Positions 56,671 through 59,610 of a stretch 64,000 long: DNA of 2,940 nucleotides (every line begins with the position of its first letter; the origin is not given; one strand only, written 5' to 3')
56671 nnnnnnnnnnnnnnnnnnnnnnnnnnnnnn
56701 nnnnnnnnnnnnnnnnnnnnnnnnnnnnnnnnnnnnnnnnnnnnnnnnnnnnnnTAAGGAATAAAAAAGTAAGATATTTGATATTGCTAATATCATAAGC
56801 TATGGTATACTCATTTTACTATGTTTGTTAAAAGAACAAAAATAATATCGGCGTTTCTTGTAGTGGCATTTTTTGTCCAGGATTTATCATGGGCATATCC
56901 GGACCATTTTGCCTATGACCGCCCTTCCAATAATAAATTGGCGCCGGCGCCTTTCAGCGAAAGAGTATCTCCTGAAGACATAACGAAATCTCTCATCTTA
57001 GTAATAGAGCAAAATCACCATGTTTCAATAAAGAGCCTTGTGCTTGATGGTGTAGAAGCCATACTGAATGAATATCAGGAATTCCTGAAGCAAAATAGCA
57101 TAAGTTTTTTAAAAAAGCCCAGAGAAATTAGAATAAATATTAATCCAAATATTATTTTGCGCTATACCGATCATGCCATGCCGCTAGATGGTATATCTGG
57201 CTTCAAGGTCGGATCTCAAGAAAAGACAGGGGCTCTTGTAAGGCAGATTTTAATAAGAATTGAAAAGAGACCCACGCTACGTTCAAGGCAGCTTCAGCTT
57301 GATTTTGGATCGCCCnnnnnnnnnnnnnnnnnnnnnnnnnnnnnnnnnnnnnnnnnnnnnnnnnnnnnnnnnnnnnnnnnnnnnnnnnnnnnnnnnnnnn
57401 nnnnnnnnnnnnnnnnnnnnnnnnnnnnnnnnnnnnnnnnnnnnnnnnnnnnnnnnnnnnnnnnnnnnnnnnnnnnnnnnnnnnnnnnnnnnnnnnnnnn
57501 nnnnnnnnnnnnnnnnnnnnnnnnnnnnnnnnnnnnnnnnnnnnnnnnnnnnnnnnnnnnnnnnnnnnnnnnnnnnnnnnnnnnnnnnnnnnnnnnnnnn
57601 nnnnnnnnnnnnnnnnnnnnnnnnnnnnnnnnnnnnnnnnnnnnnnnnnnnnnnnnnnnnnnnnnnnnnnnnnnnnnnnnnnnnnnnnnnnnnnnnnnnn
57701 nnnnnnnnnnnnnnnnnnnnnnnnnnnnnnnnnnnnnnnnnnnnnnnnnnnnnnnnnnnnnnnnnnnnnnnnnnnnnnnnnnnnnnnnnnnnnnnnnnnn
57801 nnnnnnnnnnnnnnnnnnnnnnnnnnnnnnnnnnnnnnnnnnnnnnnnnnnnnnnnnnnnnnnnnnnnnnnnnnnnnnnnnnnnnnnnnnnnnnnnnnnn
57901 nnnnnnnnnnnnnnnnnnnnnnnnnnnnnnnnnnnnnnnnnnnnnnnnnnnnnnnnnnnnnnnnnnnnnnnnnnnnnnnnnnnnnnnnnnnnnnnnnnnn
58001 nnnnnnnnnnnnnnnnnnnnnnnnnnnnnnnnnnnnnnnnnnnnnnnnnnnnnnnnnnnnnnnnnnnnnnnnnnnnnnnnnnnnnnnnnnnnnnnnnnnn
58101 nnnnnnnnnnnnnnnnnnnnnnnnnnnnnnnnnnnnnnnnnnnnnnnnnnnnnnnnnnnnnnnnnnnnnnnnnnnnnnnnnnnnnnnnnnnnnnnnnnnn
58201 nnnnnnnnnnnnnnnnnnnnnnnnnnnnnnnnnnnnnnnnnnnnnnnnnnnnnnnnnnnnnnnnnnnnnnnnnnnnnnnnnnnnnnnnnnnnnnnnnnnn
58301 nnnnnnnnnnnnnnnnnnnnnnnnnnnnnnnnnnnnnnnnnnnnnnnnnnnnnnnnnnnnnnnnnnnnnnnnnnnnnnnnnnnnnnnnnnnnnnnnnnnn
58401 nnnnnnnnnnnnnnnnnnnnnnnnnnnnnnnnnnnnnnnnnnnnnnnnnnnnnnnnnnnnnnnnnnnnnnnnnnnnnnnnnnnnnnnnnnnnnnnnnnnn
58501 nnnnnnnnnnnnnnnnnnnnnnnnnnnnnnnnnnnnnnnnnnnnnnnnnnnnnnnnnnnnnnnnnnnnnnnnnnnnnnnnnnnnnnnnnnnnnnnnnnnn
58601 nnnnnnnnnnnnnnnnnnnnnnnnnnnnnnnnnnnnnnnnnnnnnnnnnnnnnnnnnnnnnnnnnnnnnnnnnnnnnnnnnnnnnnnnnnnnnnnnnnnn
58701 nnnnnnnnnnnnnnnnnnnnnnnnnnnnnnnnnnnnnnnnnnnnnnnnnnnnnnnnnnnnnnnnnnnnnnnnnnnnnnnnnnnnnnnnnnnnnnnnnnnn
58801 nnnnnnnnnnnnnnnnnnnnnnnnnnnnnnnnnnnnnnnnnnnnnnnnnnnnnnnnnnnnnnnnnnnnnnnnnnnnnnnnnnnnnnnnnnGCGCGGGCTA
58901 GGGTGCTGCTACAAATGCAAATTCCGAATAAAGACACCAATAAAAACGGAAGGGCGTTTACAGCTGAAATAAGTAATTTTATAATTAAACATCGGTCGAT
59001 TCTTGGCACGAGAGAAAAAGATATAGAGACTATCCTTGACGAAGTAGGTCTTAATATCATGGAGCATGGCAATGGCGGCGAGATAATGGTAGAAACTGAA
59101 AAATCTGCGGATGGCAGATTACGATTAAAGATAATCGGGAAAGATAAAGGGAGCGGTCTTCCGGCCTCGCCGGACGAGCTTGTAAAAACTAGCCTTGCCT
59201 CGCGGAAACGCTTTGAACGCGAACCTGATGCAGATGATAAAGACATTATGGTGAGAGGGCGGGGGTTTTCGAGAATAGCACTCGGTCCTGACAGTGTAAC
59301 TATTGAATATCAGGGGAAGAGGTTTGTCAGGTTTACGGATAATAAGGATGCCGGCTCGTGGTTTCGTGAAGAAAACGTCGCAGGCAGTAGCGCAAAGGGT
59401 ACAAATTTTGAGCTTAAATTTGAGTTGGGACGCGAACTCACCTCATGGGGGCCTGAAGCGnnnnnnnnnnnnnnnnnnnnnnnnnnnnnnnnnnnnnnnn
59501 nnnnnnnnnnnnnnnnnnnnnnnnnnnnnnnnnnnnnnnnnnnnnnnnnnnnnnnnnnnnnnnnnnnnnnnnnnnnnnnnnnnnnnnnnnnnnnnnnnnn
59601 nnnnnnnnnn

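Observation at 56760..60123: AT-rich 3.2-kb insertion encoding a 1082-aa membrane-anchored GHKL-motif protein inside the conserved pgsA/pgpA-cinA-recA-recX-alaS block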

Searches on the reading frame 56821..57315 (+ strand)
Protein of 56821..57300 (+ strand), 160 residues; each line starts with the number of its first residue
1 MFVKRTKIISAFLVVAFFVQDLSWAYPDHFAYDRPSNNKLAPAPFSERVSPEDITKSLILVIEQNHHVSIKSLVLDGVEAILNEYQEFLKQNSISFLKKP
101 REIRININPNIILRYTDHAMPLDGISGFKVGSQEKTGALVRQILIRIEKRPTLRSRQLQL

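Call 25: search_protein_families(library=pfam, proteins=[window:56821-57300:+], max_evalue=5)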
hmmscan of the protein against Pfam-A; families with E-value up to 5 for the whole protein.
window:56821-57300:+ (160 aa): 0 families

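Call 65: search_solved_structures(query=A6, max_evalue=10, show_alignments=1)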
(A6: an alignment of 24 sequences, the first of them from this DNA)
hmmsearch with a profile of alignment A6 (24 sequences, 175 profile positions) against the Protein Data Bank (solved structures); distinct sequences matched with E-value up to 10: 1.
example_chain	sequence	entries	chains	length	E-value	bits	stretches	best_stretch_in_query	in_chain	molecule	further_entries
1stz_A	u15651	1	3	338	1.4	11.7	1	61-101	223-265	Heat-inducible transcription repressor hrcA homolog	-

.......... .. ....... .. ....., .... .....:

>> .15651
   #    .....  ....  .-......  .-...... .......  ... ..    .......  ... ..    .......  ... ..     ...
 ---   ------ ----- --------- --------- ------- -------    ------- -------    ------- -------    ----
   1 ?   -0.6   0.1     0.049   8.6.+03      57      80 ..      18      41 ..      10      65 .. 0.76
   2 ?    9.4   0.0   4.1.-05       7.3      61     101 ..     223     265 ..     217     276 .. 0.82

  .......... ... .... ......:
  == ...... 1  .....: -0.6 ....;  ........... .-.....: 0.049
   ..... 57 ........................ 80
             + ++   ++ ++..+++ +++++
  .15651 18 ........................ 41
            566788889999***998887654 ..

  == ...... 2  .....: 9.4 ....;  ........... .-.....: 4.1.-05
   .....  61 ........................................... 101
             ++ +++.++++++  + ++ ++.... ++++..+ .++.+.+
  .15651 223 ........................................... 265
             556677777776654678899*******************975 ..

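Call 73: predict_structure(alignment_id=A6)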
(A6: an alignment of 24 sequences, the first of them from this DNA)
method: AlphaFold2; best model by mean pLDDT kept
length: 165 residues; sequences in the alignment: 24
mean_pLDDT: 84.7   pTM: 0.63
mean pLDDT of the five models: 84.7, 84.6, 84.3, 84.3, 82.9
residues with pLDDT >= 90: 101; 70-90: 21; 50-70: 42; < 50: 1
segments of 3 or more residues with pLDDT < 50: none
pLDDT, mean of each block of 10 residues (from residue 1): 69 89 72 56 67 93 95 97 97 96 97 96 94 96 91 62 60
secondary structure, 60 per line:
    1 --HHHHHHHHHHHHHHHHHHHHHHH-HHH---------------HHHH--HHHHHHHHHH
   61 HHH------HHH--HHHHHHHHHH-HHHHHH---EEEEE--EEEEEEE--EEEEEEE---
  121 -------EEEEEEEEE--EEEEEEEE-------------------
elements in order: H3-25 H45-48 H51-63 H75-84 H86-91 E95-99 E102-108 E111-117 E128-136 E139-146

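Call 95: fold_search(model_id=the predicted structure, library=pdb)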
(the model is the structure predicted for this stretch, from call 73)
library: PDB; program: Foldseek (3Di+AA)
matches with E <= 10: 1291; with E <= 0.001: 0
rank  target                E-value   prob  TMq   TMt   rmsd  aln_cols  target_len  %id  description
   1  7ck4_A                2.6e-02  0.35  0.14  0.20  14.3        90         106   13  Structural and functional analysis of small heat shock protein from Synechococcus phage S-ShM2 (released 2021-07-21)
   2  7ck4_F                6.2e-02  0.25  0.14  0.21  14.1        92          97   14  Structural and functional analysis of small heat shock protein from Synechococcus phage S-ShM2 (released 2021-07-21)
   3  6cav_A                9.4e-02  0.87  0.26  0.16   7.8        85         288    8  Aminoglycoside Phosphotransferase (2'')-Ia in complex with GMPPNP, Magnesium, and Dibekacin (released 2018-04-11)
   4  6cgd_B                9.4e-02  0.85  0.26  0.16   8.0        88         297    8  Aminoglycoside Phosphotransferase (2'')-Ia in complex with GMPPNP, Magnesium, and Amikacin (released 2018-04-11)
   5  6ch4_B                1.1e-01  0.85  0.26  0.16   8.0        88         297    8  Aminoglycoside Phosphotransferase (2'')-Ia S376N mutant in complex with GMPPNP and Magnesium (released 2018-04-11)
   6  5byl_D                1.1e-01  0.84  0.27  0.16   8.2        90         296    9  Aminoglycoside Phosphotransferase (2'')-Ia (CTD of AAC(6')-Ie/APH(2'')-Ia) in complex with GMPPCP and Magnesium (released 2016-05-25)
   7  5byl_A                1.2e-01  0.82  0.26  0.16   8.1        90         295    8  Aminoglycoside Phosphotransferase (2'')-Ia (CTD of AAC(6')-Ie/APH(2'')-Ia) in complex with GMPPCP and Magnesium (released 2016-05-25)
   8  8cba                  1.3e-01  0.94  0.25  0.21   3.9        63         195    6  Crystal structure of N-terminal domain of TraF, protein of a type IV secretion system from E.faecalis (pIP501) (released 2024-02-07)
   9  8oug                  1.3e-01  0.85  0.23  0.06   6.1        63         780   11  Exo-beta-d-glucosaminidase from Pyrococcus chitonophagus (released 2024-05-01)
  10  5iqi_B                1.3e-01  0.82  0.26  0.16   8.0        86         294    8  Aminoglycoside Phosphotransferase (2'')-Ia (CTD of AAC(6')-Ie/APH(2'')-Ia) Y237F mutant in complex with GMPPNP and Mag (released 2016-05-25)
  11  3w1z_C                1.3e-01  0.21  0.14  0.18  13.9       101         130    7  Heat shock protein 16.0 from Schizosaccharomyces pombe (released 2013-03-13)
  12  6cav_C                1.3e-01  0.82  0.26  0.16   7.8        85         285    8  Aminoglycoside Phosphotransferase (2'')-Ia in complex with GMPPNP, Magnesium, and Dibekacin (released 2018-04-11)
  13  7ck4_B                1.3e-01  0.20  0.14  0.23  13.7        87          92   14  Structural and functional analysis of small heat shock protein from Synechococcus phage S-ShM2 (released 2021-07-21)
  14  6c5u_A                1.5e-01  0.80  0.26  0.16   8.1        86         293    8  Aminoglycoside Phosphotransferase (2'')-Ia in complex with GMPPNP, Magnesium, and Ribostamycin, Alternate form (released 2018-04-11)
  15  6cey_A                1.7e-01  0.77  0.26  0.16   8.1        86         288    8  Aminoglycoside Phosphotransferase (2'')-Ia in complex with GMPPNP, Magnesium, and Lividomycin moieties (released 2018-04-11)
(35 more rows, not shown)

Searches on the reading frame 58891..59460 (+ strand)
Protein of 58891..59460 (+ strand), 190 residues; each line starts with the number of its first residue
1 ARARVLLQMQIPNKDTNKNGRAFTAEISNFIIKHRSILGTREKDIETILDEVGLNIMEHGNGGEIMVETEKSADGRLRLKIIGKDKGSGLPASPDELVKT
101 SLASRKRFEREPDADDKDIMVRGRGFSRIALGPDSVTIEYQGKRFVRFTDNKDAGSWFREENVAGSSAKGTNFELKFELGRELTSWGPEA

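Call 25: search_protein_families(library=pfam, proteins=[window:58891-59460:+], max_evalue=5)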
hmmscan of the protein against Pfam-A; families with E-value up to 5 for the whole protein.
window:58891-59460:+ (190 aa): 2 families
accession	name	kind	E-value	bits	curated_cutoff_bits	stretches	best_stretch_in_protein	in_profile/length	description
PF13581.12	HATPase_c_2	-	0.004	17.6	27.4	1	33-125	20-101/127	Histidine kinase-like ATPase domain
PF22915.1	ARMH5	-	0.061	14.2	27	1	19-80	18-77/92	Armadillo-like helical domain-containing protein 5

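Call 43: search_solved_structures(query=A1, max_evalue=10, show_alignments=3)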
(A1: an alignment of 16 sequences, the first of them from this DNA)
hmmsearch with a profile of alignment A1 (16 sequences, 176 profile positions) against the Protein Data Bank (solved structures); distinct sequences matched with E-value up to 10: 15.
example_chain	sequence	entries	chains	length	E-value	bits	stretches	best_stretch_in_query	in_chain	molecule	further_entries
7z8n_A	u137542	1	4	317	1.3e-06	31.4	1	36-115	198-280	Histidine kinase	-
9p6i_A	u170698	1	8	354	0.0091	18.9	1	29-118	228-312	histidine kinase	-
4gt8_A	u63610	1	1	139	0.017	18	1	35-124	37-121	Sensor protein vraS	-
3h80_A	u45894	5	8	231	0.045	16.6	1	83-165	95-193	Heat shock protein 83-1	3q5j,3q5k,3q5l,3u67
9jfj_A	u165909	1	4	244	0.054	16.4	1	40-116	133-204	Sensor histidine kinase ZraS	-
7cch_A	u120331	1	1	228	0.11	15.4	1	40-114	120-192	AdeS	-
3iqc_A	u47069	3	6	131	0.18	14.7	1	40-78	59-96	Flagellar protein | Flagellar secretion chaperone FliS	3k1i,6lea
8sbm_A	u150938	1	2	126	0.33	13.8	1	39-92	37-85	GAF domain-containing protein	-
3grf_A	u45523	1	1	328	0.35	13.7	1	41-71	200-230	Ornithine carbamoyltransferase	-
6dk8_A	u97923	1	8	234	1.5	11.6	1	32-98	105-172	RetS (Regulator of Exopolysaccharide and Type III Secretion)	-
6dk7_A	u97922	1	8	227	1.6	11.6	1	32-98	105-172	RetS (Regulator of Exopolysaccharide and Type III Secretion)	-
7n0e_B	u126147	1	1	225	1.6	11.6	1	32-98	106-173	Histidine kinase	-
8rb9_G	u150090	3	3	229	1.9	11.3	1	56-94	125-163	Ion-translocating oxidoreductase complex subunit G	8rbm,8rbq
3zxo_A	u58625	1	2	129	2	11.3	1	39-92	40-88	REDOX SENSOR HISTIDINE KINASE RESPONSE REGULATOR DEVS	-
8ahx_G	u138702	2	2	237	2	11.3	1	56-94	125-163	Ion-translocating oxidoreductase complex subunit G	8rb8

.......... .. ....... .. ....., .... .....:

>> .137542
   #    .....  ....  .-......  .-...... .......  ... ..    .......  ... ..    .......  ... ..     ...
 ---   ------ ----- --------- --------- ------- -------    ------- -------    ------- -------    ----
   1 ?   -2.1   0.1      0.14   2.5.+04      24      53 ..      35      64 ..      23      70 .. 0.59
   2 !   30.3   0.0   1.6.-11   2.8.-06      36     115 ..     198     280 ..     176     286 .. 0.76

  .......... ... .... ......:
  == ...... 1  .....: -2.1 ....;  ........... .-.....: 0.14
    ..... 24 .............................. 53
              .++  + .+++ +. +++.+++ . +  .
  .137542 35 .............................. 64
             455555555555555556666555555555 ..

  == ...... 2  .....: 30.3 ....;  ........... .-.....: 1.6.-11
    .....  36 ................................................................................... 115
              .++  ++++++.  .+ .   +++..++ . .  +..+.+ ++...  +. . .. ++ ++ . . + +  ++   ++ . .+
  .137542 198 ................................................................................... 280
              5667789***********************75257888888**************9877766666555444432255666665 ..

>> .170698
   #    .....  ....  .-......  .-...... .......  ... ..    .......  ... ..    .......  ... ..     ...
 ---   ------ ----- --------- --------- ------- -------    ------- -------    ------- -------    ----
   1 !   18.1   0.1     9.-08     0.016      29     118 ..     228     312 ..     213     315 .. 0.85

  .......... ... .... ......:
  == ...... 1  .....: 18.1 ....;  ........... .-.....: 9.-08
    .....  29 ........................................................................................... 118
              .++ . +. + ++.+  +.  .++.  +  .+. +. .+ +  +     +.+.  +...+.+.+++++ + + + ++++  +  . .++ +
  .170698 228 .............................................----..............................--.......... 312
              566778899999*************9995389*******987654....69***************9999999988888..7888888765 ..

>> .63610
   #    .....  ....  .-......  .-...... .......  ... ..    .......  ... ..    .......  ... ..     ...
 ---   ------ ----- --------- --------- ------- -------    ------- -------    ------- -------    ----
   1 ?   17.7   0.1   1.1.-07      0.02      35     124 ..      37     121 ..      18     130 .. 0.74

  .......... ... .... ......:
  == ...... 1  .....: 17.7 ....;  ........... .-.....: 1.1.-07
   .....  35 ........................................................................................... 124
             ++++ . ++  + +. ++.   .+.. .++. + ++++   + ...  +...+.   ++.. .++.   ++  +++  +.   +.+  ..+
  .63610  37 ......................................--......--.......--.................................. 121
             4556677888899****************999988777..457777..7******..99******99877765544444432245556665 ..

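Call 89: search_protein_families(library=pfam, alignment_id=A1, max_evalue=0.01)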
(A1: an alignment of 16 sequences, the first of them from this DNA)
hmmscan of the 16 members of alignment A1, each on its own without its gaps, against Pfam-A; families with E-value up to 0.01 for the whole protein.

A. member 1, seq(186 aa): 1 family
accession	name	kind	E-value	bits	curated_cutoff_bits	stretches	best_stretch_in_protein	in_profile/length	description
PF13581.12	HATPase_c_2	-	0.0037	17.7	27.4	1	31-124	20-102/127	Histidine kinase-like ATPase domain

B. families by the number of members that match (of 16 scanned): 3 families
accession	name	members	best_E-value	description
PF02518.31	HATPase_c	10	3.2e-07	Histidine kinase-, DNA gyrase B-, and HSP90-like ATPase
PF13581.12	HATPase_c_2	5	3.2e-07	Histidine kinase-like ATPase domain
PF16243.10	Sm_like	1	0.0051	Sm_like domain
